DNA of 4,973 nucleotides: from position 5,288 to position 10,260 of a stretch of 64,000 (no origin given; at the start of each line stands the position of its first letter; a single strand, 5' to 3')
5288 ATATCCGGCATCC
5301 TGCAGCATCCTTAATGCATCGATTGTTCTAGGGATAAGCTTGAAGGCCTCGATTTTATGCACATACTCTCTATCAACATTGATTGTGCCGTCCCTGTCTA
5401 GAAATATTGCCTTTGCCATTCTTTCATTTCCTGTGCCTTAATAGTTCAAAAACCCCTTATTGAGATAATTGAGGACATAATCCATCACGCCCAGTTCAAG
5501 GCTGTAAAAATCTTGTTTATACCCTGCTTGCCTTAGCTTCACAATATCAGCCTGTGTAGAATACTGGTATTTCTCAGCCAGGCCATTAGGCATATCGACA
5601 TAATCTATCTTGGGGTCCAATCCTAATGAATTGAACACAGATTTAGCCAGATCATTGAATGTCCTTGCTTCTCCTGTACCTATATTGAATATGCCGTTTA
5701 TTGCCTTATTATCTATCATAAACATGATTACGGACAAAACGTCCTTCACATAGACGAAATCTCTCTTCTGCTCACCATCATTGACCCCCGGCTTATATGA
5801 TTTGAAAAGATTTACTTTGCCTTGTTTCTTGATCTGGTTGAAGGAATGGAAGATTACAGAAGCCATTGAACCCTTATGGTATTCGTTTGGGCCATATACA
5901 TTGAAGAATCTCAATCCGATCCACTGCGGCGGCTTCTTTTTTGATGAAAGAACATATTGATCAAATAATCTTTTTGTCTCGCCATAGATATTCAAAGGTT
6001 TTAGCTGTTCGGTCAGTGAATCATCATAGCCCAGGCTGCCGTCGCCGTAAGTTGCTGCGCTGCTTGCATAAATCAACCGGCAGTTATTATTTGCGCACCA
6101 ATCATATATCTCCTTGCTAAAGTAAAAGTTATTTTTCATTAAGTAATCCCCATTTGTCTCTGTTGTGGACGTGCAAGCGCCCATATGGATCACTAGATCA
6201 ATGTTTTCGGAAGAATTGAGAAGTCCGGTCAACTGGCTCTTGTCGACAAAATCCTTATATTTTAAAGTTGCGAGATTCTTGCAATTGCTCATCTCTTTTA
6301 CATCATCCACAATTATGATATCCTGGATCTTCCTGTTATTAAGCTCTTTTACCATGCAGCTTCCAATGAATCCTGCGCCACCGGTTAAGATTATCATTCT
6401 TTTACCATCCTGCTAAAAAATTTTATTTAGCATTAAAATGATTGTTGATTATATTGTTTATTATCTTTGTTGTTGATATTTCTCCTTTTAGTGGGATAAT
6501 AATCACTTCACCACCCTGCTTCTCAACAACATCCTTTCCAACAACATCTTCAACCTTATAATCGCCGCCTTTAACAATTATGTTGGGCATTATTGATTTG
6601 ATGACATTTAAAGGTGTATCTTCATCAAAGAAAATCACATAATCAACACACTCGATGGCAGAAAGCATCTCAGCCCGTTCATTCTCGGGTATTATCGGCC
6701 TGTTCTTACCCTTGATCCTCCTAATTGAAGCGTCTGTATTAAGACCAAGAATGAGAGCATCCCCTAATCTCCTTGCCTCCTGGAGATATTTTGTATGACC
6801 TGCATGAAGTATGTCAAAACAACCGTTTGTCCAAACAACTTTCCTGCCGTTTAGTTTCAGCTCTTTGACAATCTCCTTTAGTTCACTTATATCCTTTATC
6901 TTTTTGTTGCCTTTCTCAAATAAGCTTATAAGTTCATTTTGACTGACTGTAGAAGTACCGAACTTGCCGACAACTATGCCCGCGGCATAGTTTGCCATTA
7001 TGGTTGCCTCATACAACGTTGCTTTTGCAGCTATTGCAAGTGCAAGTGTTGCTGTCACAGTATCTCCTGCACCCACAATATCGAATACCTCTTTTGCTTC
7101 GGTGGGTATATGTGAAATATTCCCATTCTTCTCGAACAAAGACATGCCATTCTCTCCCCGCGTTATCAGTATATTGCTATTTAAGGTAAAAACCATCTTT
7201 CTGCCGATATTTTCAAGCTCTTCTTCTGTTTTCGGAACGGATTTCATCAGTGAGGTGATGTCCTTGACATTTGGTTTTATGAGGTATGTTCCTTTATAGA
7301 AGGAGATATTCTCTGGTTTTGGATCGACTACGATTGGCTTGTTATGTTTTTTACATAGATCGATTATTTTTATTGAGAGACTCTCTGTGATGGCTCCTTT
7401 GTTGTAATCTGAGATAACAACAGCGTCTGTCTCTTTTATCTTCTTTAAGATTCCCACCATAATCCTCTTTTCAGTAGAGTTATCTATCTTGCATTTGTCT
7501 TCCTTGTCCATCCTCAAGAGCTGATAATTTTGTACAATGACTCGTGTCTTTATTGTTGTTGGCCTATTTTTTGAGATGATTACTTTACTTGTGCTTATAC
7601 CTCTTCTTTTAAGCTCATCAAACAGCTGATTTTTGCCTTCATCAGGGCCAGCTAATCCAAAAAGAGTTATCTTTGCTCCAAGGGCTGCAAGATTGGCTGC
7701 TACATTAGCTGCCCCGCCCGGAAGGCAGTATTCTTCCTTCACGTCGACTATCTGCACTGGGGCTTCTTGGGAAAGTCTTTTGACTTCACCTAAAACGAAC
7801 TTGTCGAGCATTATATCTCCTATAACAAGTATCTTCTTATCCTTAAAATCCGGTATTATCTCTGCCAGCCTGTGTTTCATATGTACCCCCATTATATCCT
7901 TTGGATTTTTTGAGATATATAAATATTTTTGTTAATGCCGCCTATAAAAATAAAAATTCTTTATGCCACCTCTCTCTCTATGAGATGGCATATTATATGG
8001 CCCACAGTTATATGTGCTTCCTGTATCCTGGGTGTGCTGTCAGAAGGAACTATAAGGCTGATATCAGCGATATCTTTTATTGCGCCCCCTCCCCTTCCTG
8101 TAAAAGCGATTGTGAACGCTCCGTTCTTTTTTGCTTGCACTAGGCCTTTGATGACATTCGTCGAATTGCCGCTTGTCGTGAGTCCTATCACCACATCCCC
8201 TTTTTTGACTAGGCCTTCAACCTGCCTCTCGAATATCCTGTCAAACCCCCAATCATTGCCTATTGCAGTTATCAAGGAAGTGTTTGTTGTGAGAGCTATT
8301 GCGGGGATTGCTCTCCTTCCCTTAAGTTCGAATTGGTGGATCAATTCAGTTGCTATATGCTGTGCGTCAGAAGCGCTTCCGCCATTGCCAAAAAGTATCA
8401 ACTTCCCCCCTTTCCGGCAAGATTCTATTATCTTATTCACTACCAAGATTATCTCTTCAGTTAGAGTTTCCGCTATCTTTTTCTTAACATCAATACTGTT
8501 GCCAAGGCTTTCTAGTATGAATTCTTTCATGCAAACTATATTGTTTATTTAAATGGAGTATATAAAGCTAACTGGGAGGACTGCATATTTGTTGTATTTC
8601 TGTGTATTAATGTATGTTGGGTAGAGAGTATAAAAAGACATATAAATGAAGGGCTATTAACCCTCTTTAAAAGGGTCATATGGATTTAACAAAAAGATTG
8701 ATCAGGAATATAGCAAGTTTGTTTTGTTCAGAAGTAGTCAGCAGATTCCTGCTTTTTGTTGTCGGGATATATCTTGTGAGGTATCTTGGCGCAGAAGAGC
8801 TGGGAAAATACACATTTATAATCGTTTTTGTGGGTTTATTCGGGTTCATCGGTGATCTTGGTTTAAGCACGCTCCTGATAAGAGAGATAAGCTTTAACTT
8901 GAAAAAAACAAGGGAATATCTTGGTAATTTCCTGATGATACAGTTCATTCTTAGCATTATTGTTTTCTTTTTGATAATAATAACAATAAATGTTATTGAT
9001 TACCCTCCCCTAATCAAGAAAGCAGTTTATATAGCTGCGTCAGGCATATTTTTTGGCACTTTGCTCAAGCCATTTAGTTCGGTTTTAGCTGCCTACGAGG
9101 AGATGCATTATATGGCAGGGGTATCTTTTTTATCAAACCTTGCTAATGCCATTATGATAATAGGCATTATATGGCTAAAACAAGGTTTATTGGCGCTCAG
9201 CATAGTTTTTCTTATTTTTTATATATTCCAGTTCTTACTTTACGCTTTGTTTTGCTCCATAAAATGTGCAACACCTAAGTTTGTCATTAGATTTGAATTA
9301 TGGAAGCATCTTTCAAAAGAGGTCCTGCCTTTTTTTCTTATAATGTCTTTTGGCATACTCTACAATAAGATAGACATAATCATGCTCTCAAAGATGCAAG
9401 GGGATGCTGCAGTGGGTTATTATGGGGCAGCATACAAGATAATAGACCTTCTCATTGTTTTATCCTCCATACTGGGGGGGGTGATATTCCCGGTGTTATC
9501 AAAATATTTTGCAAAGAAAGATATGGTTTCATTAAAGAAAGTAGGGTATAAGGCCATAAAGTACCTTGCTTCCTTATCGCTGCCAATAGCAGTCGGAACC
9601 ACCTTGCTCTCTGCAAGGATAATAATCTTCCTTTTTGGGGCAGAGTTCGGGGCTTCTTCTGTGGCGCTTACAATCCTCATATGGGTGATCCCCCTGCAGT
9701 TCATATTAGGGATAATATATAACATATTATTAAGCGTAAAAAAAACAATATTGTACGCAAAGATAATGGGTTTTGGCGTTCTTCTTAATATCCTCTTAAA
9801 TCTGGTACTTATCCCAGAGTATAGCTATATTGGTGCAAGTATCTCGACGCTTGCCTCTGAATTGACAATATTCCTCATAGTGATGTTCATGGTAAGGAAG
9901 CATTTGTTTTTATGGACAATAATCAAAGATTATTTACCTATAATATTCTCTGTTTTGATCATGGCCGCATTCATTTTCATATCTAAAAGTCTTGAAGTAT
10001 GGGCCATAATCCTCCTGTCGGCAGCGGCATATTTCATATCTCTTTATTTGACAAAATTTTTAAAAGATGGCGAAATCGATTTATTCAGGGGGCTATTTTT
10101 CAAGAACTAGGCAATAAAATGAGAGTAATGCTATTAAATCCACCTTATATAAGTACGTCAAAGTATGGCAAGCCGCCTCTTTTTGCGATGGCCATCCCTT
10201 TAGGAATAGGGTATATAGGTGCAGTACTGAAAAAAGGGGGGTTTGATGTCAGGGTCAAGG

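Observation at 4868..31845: LPS-core-like heptose machinery in an archaeon with no lipid A or Kdo genes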

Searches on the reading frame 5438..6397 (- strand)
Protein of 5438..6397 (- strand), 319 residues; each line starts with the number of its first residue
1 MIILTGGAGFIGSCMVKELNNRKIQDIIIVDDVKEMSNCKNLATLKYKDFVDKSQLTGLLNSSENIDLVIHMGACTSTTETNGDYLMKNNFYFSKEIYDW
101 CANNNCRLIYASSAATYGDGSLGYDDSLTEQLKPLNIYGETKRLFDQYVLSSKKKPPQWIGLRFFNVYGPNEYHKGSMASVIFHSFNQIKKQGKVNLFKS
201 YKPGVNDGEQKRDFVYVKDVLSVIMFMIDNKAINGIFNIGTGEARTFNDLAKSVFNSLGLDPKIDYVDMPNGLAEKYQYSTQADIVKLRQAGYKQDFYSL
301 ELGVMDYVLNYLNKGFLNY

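Call 3: search_protein_families(library=pfam, proteins=[window:5438-6397:-])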
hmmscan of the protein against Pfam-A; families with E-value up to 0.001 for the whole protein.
window:5438-6397:- (319 aa): 6 families
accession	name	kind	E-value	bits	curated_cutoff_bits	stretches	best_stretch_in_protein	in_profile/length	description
PF01370.27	Epimerase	-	3.4e-46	158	20.9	1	2-240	1-240/240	NAD dependent epimerase/dehydratase family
PF16363.11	GDP_Man_Dehyd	-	2.4e-22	80.3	27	1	4-285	2-295/332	GDP-mannose 4,6 dehydratase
PF01073.25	3Beta_HSD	-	1e-15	58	22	1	4-224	2-225/280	3-beta hydroxysteroid dehydrogenase/isomerase family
PF04321.23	RmlD_sub_bind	-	1.8e-14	54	27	1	2-262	3-235/287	RmlD substrate binding domain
PF02719.21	Polysacc_synt_2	-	1.4e-11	44.5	20.2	1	2-263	1-252/293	Polysaccharide biosynthesis protein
PF07993.18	NAD_binding_4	-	2.3e-06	27.4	20.1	0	63-153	86-192/258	Male sterility protein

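Call 6: search_protein_families(library=ncbifam, proteins=[window:5438-6397:-])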
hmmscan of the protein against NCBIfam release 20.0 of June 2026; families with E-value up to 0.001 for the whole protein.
window:5438-6397:- (319 aa): 23 families
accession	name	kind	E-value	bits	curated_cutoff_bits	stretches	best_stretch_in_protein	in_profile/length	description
TIGR02197.1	heptose_epim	equivalog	2.9e-122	407.8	274.6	1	2-313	1-315/316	ADP-glyceromanno-heptose 6-epimerase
NF008360.0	PRK11150.1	equivalog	2.3e-85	286.6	452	1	1-314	1-308/310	ADP-glyceromanno-heptose 6-epimerase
TIGR01179.1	galE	equivalog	2.9e-25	88.8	262.3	1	2-265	2-282/332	UDP-glucose 4-epimerase GalE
TIGR01181.1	dTDP_gluc_dehyt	equivalog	2.4e-19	69.6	365.1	1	2-312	2-312/321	dTDP-glucose 4,6-dehydratase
NF007956.0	PRK10675.1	subfamily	1.6e-11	43.9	394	1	2-255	3-277/338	UDP-glucose 4-epimerase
NF047922.1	GDPFucSynFcl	equivalog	3.3e-11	43.2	500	1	2-313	5-303/308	GDP-L-fucose synthase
NF042423.1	oxyalk_red_Shew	equivalog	6.6e-11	41.8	580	1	2-174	11-181/331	2-alkyl-3-oxoalkanoate reductase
NF011728.1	PRK15181.1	equivalog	7.6e-11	41.6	760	1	3-261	19-285/348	Vi polysaccharide biosynthesis UDP-N-acetylglucosaminuronic acid C-4 epimerase TviC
NF043036.1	ErythonDh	equivalog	3.6e-10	39.5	325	1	2-146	3-157/321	D-erythronate dehydrogenase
TIGR01777.1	yfcH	hypoth_equivalog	8.6e-10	38.7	207.35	1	199-256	181-239/292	TIGR01777 family oxidoreductase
TIGR01214.1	rmlD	equivalog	4.9e-09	35.7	224.05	1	2-169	2-152/285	dTDP-4-dehydrorhamnose reductase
NF007582.0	PRK10217.1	equivalog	1.6e-08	34.1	698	1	2-254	4-266/355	dTDP-glucose 4,6-dehydratase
TIGR03466.1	HpnA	hypoth_equivalog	1.9e-07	30.3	367.65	1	3-142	4-142/327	hopanoid-associated sugar epimerase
TIGR04180.1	EDH_00030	hypoth_equivalog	2e-07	30.4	475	1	2-263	1-261/297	NAD-dependent 4,6-dehydratase LegB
NF008872.0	PRK11908.1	equivalog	4.8e-07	29.1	294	1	89-254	94-267/349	bifunctional UDP-4-keto-pentose/UDP-xylose synthase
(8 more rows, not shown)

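Call 66: find_related_loci(query=window:5438-6397:-, collection=genome_contigs, flank=6000)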
Query window:5438-6397:- (319 aa) in genome_contigs; peptide patterns used: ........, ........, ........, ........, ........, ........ (x = any residue, [..] = any of these).
599 stretches matched a pattern (row limit reached: there are more); 577 encode a relative of the query (tblastn E <= 1e-3); the best 80 are kept; 80 distinct loci.
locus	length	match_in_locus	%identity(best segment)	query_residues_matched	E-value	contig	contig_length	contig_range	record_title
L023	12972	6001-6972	54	1-319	5e-119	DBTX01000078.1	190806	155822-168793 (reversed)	MAG TPA_asm: Hungateiclostridiaceae bacterium UBA1305 UBA1305_contig_2345, whole genome shotgun sequence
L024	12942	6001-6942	56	2-314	1e-115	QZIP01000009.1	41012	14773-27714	MAG: Candidatus Parcubacteria bacterium isolate SURF_62 Ga0104751_1001381, whole genome shotgun sequence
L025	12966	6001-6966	54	1-319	6e-107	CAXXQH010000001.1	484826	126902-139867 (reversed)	MAG: Candidatus Cloacimonadales bacterium isolate 04309a76-b7cc-48c3-85ee-0a4392eb1095 genome assembly, contig: contig_1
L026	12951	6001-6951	53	1-314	1e-106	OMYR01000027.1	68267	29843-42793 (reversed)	uncultured Bacteroidales bacterium isolate RUG093 genome assembly, contig: k87_28500993, whole genome shotgun sequence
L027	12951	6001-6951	53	1-314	2e-106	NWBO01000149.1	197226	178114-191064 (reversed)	MAG: Bacteroidales bacterium Phil12 707_L1_merged_contig_709, whole genome shotgun sequence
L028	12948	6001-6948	52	1-312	3e-105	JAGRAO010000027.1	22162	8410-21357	MAG: Bdellovibrionales bacterium isolate HKST-UBA20 NODE_27_length_22162_cov_3.771700, whole genome shotgun sequence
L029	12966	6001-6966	54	1-319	3e-105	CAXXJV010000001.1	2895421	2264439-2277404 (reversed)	MAG: Candidatus Cloacimonadales bacterium isolate fe4f4fb4-34b0-436a-ac08-ddaca2942b79 genome assembly, contig: contig_1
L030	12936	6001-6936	53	1-314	6e-104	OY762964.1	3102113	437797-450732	MAG: Candidatus Cloacimonadales bacterium isolate 57ec6573-a0d6-49b6-aec6-ad859c22534b genome assembly, chromosome: 1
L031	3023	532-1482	52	1-312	2e-106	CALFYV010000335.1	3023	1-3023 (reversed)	MAG TPA_asm: uncultured Bacteriovoracaceae bacterium isolate SRR7515931_bin.52_CONCOCT_v1.1_MAG genome assembly, contig:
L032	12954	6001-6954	52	1-314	4e-103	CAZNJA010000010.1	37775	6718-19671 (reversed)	MAG TPA_asm: uncultured bacterium isolate binchicken_co100_405 genome assembly, contig: NODE_1565_length_37775_cov_6.106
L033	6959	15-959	51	1-312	6e-103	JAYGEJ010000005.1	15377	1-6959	MAG: Alphaproteobacteria bacterium isolate OC3_50m_MAG_153 OC3_50m_contig_2954937, whole genome shotgun sequence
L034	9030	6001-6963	50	1-313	6e-103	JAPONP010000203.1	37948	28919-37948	MAG: Bacteriovoracales bacterium isolate APA_bin_12 c_000000524281, whole genome shotgun sequence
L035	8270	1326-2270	49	1-312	9e-103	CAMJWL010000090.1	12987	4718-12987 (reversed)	MAG: uncultured Bacteroidales bacterium isolate SRR12081303_bin.90_metaWRAP_v1.3_MAG genome assembly, contig: ERZ1228976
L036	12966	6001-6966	51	1-319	2e-102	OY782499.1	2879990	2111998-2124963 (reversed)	MAG: Candidatus Cloacimonadales bacterium isolate 75f626e2-485c-4b2b-9e06-a5cee39fa54d genome assembly, chromosome: 1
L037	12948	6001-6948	50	1-312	2e-102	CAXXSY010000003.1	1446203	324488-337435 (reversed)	MAG: Candidatus Cloacimonadales bacterium isolate 8bd26288-7866-4525-938b-1b6ca6d2c041 genome assembly, contig: contig_3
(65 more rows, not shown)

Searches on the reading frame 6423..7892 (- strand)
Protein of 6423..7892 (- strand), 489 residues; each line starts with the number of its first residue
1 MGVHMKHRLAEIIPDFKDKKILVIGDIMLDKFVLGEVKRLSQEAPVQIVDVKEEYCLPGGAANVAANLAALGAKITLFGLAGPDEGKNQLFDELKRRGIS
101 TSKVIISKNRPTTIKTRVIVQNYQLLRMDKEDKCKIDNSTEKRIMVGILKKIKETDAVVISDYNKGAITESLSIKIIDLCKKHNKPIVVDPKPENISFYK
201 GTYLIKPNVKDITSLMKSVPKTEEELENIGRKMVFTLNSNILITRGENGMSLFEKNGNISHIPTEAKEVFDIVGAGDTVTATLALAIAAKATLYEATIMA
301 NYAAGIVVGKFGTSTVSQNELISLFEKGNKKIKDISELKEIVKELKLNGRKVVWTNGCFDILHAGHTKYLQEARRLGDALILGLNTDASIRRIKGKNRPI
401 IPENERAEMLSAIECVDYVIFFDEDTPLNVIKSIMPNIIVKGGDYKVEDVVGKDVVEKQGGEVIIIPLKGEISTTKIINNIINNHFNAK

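Call 3: search_protein_families(library=pfam, proteins=[window:6423-7892:-])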
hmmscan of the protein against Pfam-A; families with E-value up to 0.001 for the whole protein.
window:6423-7892:- (489 aa): 4 families
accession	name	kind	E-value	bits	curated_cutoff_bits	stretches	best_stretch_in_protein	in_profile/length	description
PF00294.29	PfkB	-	1.8e-41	142.9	25.8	1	19-316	2-298/302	pfkB family carbohydrate kinase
PF01467.32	CTP_transf_like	-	6.3e-24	85.1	21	1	354-479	1-132/133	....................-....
PF08543.17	Phos_pyr_kin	-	9.6e-07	28.9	27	1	200-300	118-224/246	Phosphomethylpyrimidine kinase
PF01256.23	Carb_kinase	-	8.4e-06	25.9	27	1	174-305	82-217/242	NAD(P)H-hydrate dehydratase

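Call 6: search_protein_families(library=ncbifam, proteins=[window:6423-7892:-])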
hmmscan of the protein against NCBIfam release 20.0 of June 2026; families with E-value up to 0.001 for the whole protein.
window:6423-7892:- (489 aa): 30 families (the best 25 are shown)
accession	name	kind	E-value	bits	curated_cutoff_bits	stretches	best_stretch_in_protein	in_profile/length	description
NF008454.0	PRK11316.1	equivalog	3.1e-152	507.5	521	1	12-484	4-474/475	bifunctional D-glycero-beta-D-manno-heptose-7-phosphate kinase/D-glycero-beta-D-manno-heptose 1-phosphate adenylyltransferase HldE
TIGR02198.1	rfaE_dom_I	equivalog_domain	8.7e-110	366.7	345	1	13-323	2-312/315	D-glycero-beta-D-manno-heptose-7-phosphate kinase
TIGR02199.1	rfaE_dom_II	equivalog_domain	2.3e-60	202.6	181.5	1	341-481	2-142/144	D-glycero-beta-D-manno-heptose 1-phosphate adenylyltransferase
TIGR02152.1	D_ribokin_bact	equivalog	7.8e-27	94.4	299.65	1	21-315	1-288/298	ribokinase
TIGR03828.1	pfkB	equivalog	3.9e-26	91.8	292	1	51-321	27-295/305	1-phosphofructokinase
TIGR03168.1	1-PFK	subfamily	2e-25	89.4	216.4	1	52-321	28-295/305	hexose kinase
TIGR00125.1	cyt_tran_rel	domain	4.9e-16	58.7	27.7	1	352-418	1-64/65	adenylyltransferase/cytidyltransferase family protein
TIGR04382.1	myo_inos_iolC_N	equivalog_domain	1e-13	51.3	300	2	223-315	205-297/309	5-dehydro-2-deoxygluconokinase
NF041164.1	NucKinThplmales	equivalog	1.6e-13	50.5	450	1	37-310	18-274/295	nucleoside kinase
TIGR01518.1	g3p_cytidyltrns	equivalog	1.9e-12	47.3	165.4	1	354-480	2-124/125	glycerol-3-phosphate cytidylyltransferase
NF008353.0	PRK11142.1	equivalog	2.3e-12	47.1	341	1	19-314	3-290/307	ribokinase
NF053626.1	RibKinHalex1628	equivalog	1.4e-11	44.4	330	1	59-120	39-100/293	ATP-dependent ribose-1-phosphate kinase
NF041320.1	pfkB_Halo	equivalog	1.5e-10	41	400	1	58-320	36-289/302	1-phosphofructokinase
TIGR01231.1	lacC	equivalog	1.8e-10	40.6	409.55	1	51-292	28-269/310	tagatose-6-phosphate kinase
NF010033.0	PRK13508.1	equivalog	5.4e-09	35.7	469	1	59-301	36-277/309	tagatose-6-phosphate kinase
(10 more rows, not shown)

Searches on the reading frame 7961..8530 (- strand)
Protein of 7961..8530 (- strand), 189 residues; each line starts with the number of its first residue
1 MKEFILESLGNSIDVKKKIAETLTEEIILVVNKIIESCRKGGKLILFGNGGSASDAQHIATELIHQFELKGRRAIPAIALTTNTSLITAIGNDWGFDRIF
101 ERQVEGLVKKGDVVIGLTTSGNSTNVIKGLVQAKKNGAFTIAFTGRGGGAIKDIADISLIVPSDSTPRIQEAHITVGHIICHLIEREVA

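Call 3: search_protein_families(library=pfam, proteins=[window:7961-8530:-])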
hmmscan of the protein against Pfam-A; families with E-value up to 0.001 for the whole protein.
window:7961-8530:- (189 aa): 2 families
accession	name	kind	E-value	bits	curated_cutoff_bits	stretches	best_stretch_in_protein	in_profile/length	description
PF13580.11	SIS_2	-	1.7e-23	83.6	27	1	13-145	7-138/138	SIS domain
PF01380.27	SIS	-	7.1e-09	36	25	1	104-165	47-108/131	SIS domain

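Call 6: search_protein_families(library=ncbifam, proteins=[window:7961-8530:-])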
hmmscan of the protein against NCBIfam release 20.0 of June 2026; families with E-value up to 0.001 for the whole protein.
window:7961-8530:- (189 aa): 15 families
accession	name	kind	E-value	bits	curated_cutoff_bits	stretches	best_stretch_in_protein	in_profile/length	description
NF010546.0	PRK13936.1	equivalog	2e-55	187.6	276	1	4-187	6-191/197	phosphoheptose isomerase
TIGR00441.1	gmhA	equivalog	5.2e-55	185.7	209.45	1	32-185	2-154/154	D-sedoheptulose 7-phosphate isomerase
NF001628.0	PRK00414.1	equivalog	3.7e-40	137.6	265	1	26-188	29-190/192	D-sedoheptulose 7-phosphate isomerase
NF010547.0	PRK13938.1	equivalog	1e-34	119.9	320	1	12-186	14-189/196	D-sedoheptulose 7-phosphate isomerase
NF008138.0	PRK10886.1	equivalog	2.3e-32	112.3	352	1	1-186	1-188/196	DnaA initiator-associating protein DiaA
NF009222.0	PRK12570.1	subfamily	1.8e-13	50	255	1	17-160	46-188/307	N-acetylmuramic acid 6-phosphate etherase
NF003915.0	PRK05441.1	subfamily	3.8e-12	45.8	168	1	15-160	37-181/300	N-acetylmuramic acid 6-phosphate etherase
TIGR00274.1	TIGR00274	equivalog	1.2e-09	37.6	302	1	21-159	37-175/291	N-acetylmuramic acid 6-phosphate etherase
NF008458.0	PRK11337.1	equivalog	2.5e-09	36.6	378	1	107-169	185-247/293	MurR/RpiR family transcriptional regulator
NF040776.2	AlsR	equivalog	9e-08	31.4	400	1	106-169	172-235/279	transcriptional repressor AlsR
NF002805.0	PRK02947.1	subfamily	0.00011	21.4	135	0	15-144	14-141/247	sugar isomerase domain-containing protein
TIGR03127.2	RuMP_HxlB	equivalog_domain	0.00012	22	160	1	108-167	70-129/178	6-phospho-3-hexuloisomerase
NF006425.0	PRK08674.1-5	equivalog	0.00028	19.9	471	0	107-176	91-162/358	bifunctional phosphoglucose/phosphomannose isomerase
NF008481.0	PRK11382.1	equivalog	0.0003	20.1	430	0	113-174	95-153/340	fructoselysine 6-phosphate deglycase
NF041755.1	RuMP_HxlAB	equivalog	0.00087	18.3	500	0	107-165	285-343/391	bifunctional 3-hexulose-6-phosphate synthase/6-phospho-3-hexuloisomerase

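Call 76: search_solved_structures(query=window:7961-8530:-, max_evalue=1e-10, show_alignments=2)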
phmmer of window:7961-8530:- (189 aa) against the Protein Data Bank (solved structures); distinct sequences matched with E-value up to 1e-10: 15.
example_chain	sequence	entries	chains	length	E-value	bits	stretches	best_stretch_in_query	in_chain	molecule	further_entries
2xbl_A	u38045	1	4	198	3.2e-50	173.5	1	11-187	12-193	PHOSPHOHEPTOSE ISOMERASE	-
2x3y_A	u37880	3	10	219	4.4e-50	173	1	11-187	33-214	PHOSPHOHEPTOSE ISOMERASE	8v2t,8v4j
5lu5_A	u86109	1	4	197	8.2e-50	172.2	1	11-187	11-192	Phosphoheptose isomerase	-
5ltz_A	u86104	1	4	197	8.3e-50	172.1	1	11-187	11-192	Phosphoheptose isomerase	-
5lu6_A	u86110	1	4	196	4.1e-49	169.9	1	11-187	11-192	Phosphoheptose isomerase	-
5lu7_A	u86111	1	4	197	4.2e-49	169.9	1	11-187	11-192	Phosphoheptose isomerase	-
1tk9_A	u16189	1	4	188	5.7e-46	159.6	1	20-186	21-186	Phosphoheptose isomerase 1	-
5i01_A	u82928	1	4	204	1.7e-41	145.1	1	5-185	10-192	Phosphoheptose isomerase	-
1x92_A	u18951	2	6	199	8.1e-39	136.3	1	10-188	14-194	PHOSPHOHEPTOSE ISOMERASE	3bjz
1x94_A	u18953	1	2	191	8.3e-37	129.8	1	26-189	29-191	putative Phosphoheptose isomerase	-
2i22_A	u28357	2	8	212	1.2e-35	126.1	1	34-188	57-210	Phosphoheptose isomerase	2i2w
3trj_A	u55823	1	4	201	8.1e-34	120.1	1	11-187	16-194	Phosphoheptose isomerase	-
5by2_A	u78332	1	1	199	1.9e-33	118.8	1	20-185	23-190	Phosphoheptose isomerase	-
2yva_A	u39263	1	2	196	4.1e-30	108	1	5-186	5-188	DnaA initiator-associating protein diaA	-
4u6n_A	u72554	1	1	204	6.4e-30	107.4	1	10-186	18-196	DnaA initiator-associating protein DiaA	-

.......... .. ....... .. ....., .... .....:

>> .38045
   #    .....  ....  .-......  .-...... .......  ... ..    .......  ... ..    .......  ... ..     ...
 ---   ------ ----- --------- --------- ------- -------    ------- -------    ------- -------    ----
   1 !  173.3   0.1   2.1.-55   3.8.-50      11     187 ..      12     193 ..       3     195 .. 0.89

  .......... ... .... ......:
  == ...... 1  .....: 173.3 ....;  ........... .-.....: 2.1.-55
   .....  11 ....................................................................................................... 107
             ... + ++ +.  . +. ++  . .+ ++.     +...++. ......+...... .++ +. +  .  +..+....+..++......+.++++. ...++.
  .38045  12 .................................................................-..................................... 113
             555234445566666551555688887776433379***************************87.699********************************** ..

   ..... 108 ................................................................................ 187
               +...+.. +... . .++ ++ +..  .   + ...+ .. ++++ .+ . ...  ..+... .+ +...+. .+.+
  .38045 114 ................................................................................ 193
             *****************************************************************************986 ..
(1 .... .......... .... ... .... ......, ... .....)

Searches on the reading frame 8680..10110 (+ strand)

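Call 3: search_protein_families(library=pfam, proteins=[window:8680-10110:+])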
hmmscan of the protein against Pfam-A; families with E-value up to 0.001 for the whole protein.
window:8680-10110:+ (476 aa): 4 families
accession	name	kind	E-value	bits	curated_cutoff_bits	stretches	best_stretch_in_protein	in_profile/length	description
PF01943.22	Polysacc_synt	-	1.3e-27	97.3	28.2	1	8-276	2-273/274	Polysaccharide biosynthesis protein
PF13440.11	Polysacc_synt_3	-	4.1e-22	79.2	23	1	32-324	2-289/293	Polysaccharide biosynthesis protein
PF01554.23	MatE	-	3.4e-11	43.6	24.9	1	217-375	1-160/161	MatE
PF03023.19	MurJ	-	2.8e-06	26.7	27.4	1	115-443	100-442/451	Lipid II flippase MurJ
